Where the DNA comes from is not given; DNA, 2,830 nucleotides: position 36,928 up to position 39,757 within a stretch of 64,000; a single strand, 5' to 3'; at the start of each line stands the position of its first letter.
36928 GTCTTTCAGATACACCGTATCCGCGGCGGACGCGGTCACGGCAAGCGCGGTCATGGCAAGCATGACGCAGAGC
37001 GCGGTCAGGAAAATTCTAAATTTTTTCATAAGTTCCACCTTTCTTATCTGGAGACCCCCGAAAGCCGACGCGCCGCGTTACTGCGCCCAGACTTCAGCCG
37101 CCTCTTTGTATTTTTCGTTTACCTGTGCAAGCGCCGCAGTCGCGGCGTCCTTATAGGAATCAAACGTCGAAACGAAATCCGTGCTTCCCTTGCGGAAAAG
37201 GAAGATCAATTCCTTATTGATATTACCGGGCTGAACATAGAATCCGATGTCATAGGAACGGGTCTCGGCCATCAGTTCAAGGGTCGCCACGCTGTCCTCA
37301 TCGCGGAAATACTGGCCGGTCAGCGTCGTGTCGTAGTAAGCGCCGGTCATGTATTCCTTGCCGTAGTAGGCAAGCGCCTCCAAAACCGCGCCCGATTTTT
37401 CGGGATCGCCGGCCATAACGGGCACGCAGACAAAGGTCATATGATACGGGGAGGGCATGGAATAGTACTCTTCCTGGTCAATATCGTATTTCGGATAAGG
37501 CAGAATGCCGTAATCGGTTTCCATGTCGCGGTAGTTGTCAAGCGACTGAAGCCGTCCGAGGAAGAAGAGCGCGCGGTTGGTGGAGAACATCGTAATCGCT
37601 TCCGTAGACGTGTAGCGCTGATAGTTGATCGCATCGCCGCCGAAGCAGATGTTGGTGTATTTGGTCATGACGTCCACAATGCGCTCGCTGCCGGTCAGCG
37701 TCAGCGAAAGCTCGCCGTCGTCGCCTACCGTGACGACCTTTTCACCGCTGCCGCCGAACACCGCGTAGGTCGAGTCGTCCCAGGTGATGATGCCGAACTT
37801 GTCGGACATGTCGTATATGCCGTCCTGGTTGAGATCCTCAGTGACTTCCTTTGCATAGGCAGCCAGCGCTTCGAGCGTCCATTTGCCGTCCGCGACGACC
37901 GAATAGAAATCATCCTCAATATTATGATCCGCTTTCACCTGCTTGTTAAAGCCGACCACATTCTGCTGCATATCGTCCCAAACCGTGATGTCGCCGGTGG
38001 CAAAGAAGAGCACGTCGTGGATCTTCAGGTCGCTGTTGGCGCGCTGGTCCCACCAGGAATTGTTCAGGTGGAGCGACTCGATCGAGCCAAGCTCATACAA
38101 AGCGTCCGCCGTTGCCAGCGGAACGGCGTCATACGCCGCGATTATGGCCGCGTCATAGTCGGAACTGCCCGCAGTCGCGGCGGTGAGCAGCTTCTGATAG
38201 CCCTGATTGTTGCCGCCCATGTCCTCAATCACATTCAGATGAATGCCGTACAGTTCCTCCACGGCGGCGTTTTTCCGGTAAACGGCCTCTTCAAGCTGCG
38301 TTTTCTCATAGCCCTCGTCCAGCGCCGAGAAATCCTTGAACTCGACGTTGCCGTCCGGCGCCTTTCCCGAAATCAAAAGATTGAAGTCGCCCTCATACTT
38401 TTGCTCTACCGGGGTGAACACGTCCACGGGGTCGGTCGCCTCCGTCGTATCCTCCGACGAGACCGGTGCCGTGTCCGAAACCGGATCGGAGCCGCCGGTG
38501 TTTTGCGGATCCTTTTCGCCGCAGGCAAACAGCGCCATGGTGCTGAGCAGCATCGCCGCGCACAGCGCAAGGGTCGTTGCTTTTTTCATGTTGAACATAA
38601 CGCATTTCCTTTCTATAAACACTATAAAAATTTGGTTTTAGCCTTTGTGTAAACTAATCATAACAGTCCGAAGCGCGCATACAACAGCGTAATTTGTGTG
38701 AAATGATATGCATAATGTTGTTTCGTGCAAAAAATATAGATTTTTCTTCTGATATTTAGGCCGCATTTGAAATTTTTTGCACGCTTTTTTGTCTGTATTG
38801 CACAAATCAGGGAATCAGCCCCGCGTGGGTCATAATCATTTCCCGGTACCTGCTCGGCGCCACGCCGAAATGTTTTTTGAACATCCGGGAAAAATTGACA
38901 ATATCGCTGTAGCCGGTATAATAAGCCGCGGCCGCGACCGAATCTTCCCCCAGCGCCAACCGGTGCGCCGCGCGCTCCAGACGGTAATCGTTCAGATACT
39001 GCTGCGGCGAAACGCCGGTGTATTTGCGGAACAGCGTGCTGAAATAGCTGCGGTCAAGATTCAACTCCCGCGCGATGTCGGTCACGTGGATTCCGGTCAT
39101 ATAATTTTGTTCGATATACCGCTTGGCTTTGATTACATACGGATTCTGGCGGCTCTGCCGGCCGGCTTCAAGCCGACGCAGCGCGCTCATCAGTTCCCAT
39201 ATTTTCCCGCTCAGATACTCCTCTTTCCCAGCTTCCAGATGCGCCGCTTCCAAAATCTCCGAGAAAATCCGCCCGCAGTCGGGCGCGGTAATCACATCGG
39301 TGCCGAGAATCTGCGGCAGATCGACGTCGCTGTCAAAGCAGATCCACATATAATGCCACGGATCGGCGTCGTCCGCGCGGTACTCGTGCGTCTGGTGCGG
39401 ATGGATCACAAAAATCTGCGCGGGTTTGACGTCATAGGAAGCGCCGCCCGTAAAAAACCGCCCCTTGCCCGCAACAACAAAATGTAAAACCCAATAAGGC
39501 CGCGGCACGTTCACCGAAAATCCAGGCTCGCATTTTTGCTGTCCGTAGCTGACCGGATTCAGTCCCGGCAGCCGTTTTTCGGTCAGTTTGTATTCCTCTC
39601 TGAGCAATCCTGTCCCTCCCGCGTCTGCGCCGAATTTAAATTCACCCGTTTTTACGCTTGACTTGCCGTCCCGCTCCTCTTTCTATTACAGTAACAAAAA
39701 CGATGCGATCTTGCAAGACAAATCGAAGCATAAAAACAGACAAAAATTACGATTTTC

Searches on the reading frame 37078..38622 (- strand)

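Call 56: search_protein_families(library=pfam, proteins=[window:37078-38622:-], max_evalue=0.00001)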
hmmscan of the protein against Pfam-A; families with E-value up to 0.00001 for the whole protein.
window:37078-38622:- (514 aa): 1 family
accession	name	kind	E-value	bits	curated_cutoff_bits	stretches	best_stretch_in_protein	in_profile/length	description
PF01547.30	SBP_bac_1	-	7.1e-07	29.9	26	1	122-380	18-272/307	Bacterial extracellular solute-binding protein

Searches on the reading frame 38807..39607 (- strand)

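Call 56: search_protein_families(library=pfam, proteins=[window:38807-39607:-], max_evalue=0.00001)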
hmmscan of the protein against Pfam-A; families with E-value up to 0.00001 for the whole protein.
window:38807-39607:- (266 aa): 3 families
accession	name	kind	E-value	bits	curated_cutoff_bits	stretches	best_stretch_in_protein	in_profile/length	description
PF12833.13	HTH_18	-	8.8e-25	87.2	33.6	1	178-256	1-79/80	Helix-turn-helix domain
PF00165.29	HTH_AraC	-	3.8e-21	75.2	26.6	1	165-206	1-42/42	Bacterial regulatory helix-turn-helix proteins, AraC family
PF02311.25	AraC_binding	-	1e-15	58.1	21.1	1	18-95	2-80/135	AraC-like ligand binding domain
